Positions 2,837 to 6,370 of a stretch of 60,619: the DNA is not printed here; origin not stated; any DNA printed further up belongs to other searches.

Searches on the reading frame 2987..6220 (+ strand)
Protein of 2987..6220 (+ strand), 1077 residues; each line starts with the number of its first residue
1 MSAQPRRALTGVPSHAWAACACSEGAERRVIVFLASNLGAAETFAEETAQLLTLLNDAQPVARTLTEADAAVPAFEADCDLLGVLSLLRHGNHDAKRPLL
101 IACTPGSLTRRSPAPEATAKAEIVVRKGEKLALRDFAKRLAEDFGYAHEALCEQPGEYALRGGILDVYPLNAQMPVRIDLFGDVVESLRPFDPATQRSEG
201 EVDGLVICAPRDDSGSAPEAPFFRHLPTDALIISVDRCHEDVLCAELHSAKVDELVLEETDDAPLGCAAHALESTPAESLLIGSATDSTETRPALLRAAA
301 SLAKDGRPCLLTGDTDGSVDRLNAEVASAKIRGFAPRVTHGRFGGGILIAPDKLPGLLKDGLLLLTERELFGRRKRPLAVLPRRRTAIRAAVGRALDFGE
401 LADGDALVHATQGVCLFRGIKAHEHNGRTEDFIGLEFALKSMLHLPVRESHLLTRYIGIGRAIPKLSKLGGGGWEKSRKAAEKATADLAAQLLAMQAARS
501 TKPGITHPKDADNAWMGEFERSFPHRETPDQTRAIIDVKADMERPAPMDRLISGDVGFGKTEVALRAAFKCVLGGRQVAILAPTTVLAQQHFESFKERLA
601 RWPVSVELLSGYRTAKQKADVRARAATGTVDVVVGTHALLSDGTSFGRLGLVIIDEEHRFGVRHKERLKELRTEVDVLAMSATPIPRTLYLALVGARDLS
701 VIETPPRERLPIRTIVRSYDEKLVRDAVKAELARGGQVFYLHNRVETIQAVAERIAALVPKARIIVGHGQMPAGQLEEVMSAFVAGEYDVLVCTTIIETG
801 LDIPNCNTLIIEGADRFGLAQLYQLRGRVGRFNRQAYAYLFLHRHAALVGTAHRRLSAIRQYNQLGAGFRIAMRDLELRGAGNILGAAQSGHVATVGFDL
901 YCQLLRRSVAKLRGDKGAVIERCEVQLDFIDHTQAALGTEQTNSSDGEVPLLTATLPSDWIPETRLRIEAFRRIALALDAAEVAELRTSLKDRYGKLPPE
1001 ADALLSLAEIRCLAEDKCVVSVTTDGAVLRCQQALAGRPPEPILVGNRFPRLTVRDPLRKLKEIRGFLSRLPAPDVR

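Call 24: find_encoding_contigs(protein=window:2987-6220:+, flank=10000, max_places=4)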
Protein window:2987-6220:+ (1077 aa): no gene with exactly this product is on record in the collection.
